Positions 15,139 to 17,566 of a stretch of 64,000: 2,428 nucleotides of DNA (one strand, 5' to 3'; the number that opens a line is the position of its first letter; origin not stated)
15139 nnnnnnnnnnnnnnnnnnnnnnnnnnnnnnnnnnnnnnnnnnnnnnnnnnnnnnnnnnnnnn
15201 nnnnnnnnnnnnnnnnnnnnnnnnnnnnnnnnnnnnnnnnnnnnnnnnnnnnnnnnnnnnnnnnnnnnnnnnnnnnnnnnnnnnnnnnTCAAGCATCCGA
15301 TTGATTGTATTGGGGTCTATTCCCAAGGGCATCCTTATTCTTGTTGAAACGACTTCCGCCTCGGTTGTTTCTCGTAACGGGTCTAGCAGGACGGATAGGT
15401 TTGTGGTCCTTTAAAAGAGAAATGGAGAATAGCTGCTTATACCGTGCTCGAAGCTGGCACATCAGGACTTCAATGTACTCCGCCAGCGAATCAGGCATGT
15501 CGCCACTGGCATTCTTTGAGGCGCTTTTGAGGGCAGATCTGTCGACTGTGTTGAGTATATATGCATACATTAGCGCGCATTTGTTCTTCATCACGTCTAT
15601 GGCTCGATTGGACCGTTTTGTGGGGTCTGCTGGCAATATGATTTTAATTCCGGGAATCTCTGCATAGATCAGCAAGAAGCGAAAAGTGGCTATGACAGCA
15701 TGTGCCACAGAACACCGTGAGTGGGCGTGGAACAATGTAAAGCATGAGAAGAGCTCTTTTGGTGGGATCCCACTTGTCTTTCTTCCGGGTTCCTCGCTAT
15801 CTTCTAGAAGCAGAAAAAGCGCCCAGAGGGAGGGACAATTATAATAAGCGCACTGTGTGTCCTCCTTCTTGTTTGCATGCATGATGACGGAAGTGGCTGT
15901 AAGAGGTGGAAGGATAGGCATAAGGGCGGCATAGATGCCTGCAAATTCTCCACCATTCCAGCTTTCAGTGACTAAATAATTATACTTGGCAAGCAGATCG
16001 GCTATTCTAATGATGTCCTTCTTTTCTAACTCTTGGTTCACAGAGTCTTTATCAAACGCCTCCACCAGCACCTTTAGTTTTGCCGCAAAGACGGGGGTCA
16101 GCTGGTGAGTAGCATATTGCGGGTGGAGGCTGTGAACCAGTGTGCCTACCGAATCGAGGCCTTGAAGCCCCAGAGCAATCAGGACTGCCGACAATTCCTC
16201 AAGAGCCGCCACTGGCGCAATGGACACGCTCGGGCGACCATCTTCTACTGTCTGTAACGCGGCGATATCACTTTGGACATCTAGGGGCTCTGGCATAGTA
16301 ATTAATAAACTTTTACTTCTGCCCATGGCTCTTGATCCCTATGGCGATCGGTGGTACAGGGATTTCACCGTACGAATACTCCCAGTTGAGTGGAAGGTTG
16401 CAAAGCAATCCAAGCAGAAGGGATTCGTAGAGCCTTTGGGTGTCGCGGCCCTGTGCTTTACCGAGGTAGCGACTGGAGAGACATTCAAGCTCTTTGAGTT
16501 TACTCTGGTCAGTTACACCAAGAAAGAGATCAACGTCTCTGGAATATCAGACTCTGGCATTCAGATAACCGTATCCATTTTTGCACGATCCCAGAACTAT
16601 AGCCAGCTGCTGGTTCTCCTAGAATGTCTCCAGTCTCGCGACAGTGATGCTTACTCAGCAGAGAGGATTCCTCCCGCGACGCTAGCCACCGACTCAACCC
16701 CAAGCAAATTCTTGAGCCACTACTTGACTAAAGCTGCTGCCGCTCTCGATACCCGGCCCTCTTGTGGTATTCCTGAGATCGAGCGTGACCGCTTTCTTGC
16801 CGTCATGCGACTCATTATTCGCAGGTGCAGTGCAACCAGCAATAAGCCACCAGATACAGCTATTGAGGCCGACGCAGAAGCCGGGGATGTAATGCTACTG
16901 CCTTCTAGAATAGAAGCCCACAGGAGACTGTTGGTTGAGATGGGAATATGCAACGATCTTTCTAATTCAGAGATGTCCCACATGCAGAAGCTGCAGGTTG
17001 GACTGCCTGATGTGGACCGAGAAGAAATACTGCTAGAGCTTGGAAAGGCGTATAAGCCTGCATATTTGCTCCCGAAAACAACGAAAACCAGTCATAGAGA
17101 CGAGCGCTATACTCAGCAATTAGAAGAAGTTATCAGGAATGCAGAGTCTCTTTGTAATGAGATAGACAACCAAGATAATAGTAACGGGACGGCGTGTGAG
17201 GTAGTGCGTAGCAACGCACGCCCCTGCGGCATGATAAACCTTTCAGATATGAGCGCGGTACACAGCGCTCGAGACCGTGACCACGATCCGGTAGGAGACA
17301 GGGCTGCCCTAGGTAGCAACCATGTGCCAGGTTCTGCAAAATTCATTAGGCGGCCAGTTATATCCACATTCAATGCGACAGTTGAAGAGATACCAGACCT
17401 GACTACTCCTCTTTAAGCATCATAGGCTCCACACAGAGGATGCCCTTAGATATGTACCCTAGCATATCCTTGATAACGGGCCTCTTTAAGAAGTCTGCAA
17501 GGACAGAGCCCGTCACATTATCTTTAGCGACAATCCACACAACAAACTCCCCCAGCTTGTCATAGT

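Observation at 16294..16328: Divergent gene pair sharing a 28-bp A/T-rich element and a CCATGG site with an ATG on each strand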

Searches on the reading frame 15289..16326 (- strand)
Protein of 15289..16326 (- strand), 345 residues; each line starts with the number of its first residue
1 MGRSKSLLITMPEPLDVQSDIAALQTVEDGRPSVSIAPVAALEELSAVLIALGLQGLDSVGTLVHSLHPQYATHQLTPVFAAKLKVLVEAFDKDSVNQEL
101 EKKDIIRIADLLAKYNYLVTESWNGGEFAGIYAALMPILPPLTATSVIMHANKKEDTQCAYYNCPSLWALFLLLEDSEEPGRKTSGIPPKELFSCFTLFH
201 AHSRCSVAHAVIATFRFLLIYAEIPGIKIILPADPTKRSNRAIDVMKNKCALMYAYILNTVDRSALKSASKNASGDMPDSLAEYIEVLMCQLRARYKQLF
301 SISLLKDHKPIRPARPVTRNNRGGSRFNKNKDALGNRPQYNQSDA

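Call 3: list_cluster_members(proteins=[window:15289-16326:-, window:15289-16296:-, window:16220-17416:+, window:16325-17416:+])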
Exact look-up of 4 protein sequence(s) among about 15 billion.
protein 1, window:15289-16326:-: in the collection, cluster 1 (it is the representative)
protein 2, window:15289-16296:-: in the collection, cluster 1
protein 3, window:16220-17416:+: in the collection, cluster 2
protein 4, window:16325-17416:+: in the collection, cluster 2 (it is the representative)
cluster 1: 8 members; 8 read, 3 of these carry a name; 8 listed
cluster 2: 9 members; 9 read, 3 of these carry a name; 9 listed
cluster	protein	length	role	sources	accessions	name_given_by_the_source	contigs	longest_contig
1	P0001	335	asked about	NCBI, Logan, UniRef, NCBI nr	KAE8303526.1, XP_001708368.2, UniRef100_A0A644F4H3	hypothetical protein GL50803_008704 [Giardia duodenalis] | Uncharacterized protein n=1 Tax=Giardia intestinalis (strain ATCC 50803 / WB clone C6) ... | hypothetical protein GL50803_008704 [Giardia intestinalis]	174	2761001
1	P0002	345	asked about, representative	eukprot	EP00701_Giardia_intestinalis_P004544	XP_001708368.1 Hypothetical protein GL50803_8704 [Giardia lamblia ATCC 50803]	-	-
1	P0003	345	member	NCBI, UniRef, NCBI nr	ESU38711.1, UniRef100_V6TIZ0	Hypothetical protein DHA2_150037 [Giardia duodenalis] | Uncharacterized protein n=1 Tax=Giardia intestinalis TaxID=5741 RepID=V6TIZ0_GIAIN | Hypothetical protein DHA2_150037 [Giardia intestinalis]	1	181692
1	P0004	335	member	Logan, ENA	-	-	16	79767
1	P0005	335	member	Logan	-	-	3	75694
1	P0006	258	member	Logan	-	-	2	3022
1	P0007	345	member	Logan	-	-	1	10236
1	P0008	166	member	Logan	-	-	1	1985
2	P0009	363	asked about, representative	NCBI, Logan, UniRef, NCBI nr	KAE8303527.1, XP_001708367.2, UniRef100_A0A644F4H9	hypothetical protein GL50803_0014762 [Giardia duodenalis] | Uncharacterized protein n=1 Tax=Giardia intestinalis (strain ATCC 50803 / WB clone C6) ... | hypothetical protein GL50803_0014762 [Giardia intestinalis]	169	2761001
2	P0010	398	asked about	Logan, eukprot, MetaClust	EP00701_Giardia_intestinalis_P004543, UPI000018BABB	XP_001708367.1 Hypothetical protein GL50803_14762 [Giardia lamblia ATCC 50803] | status=active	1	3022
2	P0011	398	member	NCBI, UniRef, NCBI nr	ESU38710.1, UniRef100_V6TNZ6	Hypothetical protein DHA2_150036 [Giardia duodenalis] | Uncharacterized protein n=1 Tax=Giardia intestinalis TaxID=5741 RepID=V6TNZ6_GIAIN | Hypothetical protein DHA2_150036 [Giardia intestinalis]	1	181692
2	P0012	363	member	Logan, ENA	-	-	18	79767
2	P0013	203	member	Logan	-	-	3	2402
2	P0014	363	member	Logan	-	-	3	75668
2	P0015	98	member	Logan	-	-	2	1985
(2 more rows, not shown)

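Call 6: find_homologous_proteins(query=window:15289-16326:-)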
Query window:15289-16326:- (345 aa): 5 proteins with E <= 0.001 among 4664 candidates.
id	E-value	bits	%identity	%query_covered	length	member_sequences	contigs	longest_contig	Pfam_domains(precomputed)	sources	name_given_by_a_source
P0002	1.4e-226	769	100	100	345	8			-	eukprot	eukprot:XP_001708368.1 Hypothetical protein GL50803_8704 [Giardia lamblia ATCC 50803]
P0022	1.2e-190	651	88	97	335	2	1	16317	-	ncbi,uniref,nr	ncbi:Hypothetical protein GLP15_4816 [Giardia lamblia P15]|uniref:Uncharacterized protein n=1 Tax=Gi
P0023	2.8e-152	525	70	97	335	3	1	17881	-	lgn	-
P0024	3.7e-143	495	66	97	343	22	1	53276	-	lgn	-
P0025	1.4e-140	486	66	97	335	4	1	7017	-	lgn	-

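Call 25: search_protein_families(library=pfam, proteins=[window:15289-16296:-], max_evalue=1)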
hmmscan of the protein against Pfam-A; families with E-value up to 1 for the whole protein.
window:15289-16296:- (335 aa): 0 families

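Call 40: find_homologous_proteins(query=A4, max_evalue=0.01)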
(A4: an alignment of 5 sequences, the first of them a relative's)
Query A4 (5 sequences) (335 aa, profile of the alignment): 5 proteins with E <= 0.01 among 8000 candidates.
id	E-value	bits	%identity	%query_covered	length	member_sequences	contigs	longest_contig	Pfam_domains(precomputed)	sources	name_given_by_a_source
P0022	1.0e-202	691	88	100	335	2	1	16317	-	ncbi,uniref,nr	ncbi:Hypothetical protein GLP15_4816 [Giardia lamblia P15]|uniref:Uncharacterized protein n=1 Tax=Gi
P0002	8.7e-202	687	100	100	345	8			-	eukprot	eukprot:XP_001708368.1 Hypothetical protein GL50803_8704 [Giardia lamblia ATCC 50803]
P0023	4.6e-201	685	70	100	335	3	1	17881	-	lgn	-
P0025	4.9e-198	675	66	100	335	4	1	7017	-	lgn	-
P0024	4.1e-197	672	66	100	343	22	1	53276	-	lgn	-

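Call 51: search_protein_representatives(alignment_id=A5)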
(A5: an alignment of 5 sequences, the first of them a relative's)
Query: 5 sequences, 379 profile positions. Proteins with E-value up to 0.001 (for the whole library): 1; up to 1e-10: 1; up to 1e-30: 1. The best 1 are listed.
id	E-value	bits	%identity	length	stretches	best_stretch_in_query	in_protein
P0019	1.0e-221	752.1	-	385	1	1-379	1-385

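Call 54: predict_structure(alignment_id=A4)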
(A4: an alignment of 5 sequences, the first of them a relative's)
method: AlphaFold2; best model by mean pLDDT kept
length: 335 residues; sequences in the alignment: 5
mean_pLDDT: 35.9   pTM: 0.28
mean pLDDT of the five models: 35.9, 34.6, 34.4, 33.0, 31.6
residues with pLDDT >= 90: 0; 70-90: 1; 50-70: 31; < 50: 303
segments of 3 or more residues with pLDDT < 50: 1-26, 43-89, 109-335
pLDDT, mean of each block of 10 residues (from residue 1): 31 29 42 58 43 33 32 36 40 63 57 38 33 37 32 31 31 32 37 34 37 29 32 37 34 32 36 42 35 29 26 26 28 26
secondary structure, 60 per line:
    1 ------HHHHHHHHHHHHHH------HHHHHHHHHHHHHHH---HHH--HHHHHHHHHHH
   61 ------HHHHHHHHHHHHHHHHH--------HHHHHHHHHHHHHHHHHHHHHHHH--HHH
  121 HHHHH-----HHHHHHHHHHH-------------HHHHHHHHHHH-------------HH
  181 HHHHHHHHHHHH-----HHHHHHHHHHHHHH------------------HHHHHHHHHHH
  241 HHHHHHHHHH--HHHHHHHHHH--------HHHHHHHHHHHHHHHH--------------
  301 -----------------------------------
elements in order: H7-20 H27-41 H50-60 H67-83 H92-115 H118-125 H131-141 H155-165 H179-192 H198-211 H230-250 H253-262 H271-286

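Call 55: predict_structure(alignment_id=A5)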
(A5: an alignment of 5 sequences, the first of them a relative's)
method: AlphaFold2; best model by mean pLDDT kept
length: 363 residues; sequences in the alignment: 5
mean_pLDDT: 37.6   pTM: 0.24
mean pLDDT of the five models: 37.6, 37.6, 36.9, 32.8, 31.5
residues with pLDDT >= 90: 0; 70-90: 0; 50-70: 65; < 50: 298
segments of 3 or more residues with pLDDT < 50: 1-13, 19-40, 104-138, 144-157, 159-161, 163-363
pLDDT, mean of each block of 10 residues (from residue 1): 43 51 32 32 55 57 59 56 54 55 37 23 33 46 45 46 45 28 25 34 34 40 39 41 29 30 34 36 32 24 26 28 27 27 24 29 30
secondary structure, 60 per line:
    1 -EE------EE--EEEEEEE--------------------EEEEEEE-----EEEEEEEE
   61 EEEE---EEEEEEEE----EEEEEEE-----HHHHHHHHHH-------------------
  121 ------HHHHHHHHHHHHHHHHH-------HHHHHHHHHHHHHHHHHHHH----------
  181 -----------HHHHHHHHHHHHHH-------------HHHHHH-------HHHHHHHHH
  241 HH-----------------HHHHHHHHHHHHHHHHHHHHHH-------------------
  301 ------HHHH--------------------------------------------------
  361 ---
elements in order: E14-20 E41-47 E53-64 E68-75 E80-86 H92-101 H127-143 H151-170 H192-205 H219-224 H232-242 H260-281 H307-310

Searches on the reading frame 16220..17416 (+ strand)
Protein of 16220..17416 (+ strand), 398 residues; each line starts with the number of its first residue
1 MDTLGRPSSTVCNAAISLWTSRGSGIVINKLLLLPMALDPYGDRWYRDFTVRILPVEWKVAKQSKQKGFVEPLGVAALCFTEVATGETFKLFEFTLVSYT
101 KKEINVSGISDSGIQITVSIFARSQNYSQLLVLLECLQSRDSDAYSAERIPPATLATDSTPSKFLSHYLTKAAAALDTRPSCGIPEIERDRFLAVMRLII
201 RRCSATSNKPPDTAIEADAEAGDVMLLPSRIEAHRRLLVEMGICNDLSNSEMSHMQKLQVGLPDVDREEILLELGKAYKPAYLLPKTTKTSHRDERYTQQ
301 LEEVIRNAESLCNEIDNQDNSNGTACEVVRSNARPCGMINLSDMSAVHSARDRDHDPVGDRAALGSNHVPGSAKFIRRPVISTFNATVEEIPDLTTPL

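Call 5: find_homologous_proteins(query=window:16220-17416:+)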
Query window:16220-17416:+ (398 aa): 5 proteins with E <= 0.001 among 8000 candidates.
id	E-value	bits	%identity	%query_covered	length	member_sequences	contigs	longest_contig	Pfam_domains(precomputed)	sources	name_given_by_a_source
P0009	2.0e-239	812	100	91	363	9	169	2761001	-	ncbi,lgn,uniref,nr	ncbi:hypothetical protein GL50803_0014762 [Giardia duodenalis]|uniref:Uncharacterized protein n=1 Ta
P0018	1.5e-180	618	77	91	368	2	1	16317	-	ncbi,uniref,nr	ncbi:Hypothetical protein GLP15_4815 [Giardia lamblia P15]|uniref:Uncharacterized protein n=1 Tax=Gi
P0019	1.4e-128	447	58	91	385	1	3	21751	-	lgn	-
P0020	7.2e-126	438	57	91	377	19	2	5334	-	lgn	-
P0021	1.2e-121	424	57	91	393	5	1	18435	-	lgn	-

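Call 9: find_encoding_contigs(protein=P0018, flank=3000, max_places=2)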
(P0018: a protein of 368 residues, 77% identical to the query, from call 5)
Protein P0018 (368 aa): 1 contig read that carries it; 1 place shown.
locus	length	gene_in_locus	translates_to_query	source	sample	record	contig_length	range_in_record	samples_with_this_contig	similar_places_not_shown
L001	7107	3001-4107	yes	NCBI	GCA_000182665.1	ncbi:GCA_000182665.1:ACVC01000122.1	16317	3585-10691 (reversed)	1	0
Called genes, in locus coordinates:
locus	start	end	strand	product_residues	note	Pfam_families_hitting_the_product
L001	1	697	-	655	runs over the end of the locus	PF02878:PGM_PMM_I, PF02879:PGM_PMM_II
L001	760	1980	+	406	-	PF01207:Dus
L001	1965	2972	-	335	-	-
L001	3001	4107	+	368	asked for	-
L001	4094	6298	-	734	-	PF04121:Nup84_Nup100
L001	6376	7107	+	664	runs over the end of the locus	-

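Call 10: find_encoding_contigs(protein=P0019, flank=3000, max_places=2)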
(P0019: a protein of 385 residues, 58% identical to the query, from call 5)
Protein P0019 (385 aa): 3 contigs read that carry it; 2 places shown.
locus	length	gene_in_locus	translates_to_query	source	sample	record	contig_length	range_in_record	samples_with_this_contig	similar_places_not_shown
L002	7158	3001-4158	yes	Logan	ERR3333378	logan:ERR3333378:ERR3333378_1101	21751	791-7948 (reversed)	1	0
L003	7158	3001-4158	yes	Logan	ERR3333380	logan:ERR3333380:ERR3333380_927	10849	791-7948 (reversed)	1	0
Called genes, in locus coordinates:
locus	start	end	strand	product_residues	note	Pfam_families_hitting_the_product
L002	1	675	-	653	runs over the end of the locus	PF02878:PGM_PMM_I, PF02879:PGM_PMM_II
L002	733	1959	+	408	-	PF01207:Dus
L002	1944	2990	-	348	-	-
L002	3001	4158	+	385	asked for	-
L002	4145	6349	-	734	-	PF04121:Nup84_Nup100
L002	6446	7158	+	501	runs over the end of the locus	?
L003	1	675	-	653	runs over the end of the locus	PF02878:PGM_PMM_I, PF02879:PGM_PMM_II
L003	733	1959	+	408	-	PF01207:Dus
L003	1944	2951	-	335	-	-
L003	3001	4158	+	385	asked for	-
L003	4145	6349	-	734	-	PF04121:Nup84_Nup100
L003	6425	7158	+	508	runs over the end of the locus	?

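Call 11: find_encoding_contigs(protein=P0020, flank=3000, max_places=2)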
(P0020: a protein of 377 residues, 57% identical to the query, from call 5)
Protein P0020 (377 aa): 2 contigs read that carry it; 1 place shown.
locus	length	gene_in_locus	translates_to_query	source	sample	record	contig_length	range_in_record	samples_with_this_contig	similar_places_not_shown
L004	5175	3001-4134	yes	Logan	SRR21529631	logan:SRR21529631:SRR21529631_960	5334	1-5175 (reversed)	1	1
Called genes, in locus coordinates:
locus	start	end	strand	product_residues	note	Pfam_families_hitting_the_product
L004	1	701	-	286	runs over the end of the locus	?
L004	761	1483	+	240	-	PF01207:Dus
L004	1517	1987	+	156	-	PF01207:Dus (weak)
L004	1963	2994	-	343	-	-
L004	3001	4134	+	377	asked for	-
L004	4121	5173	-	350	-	?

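Call 12: find_encoding_contigs(protein=P0021, flank=3000, max_places=2)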
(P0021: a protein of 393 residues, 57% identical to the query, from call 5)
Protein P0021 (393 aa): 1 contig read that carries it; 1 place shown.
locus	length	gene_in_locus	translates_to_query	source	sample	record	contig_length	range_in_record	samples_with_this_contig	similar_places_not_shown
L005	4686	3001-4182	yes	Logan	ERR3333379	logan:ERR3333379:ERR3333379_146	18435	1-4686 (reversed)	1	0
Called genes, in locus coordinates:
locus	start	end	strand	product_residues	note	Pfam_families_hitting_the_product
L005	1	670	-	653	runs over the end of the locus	PF02878:PGM_PMM_I, PF02879:PGM_PMM_II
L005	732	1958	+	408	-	PF01207:Dus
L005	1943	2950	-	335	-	-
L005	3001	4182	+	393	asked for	-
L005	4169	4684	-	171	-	?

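Call 25: search_protein_families(library=pfam, proteins=[window:16325-17416:+], max_evalue=1)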
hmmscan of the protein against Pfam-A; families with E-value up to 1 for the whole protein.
window:16325-17416:+ (363 aa): 0 families
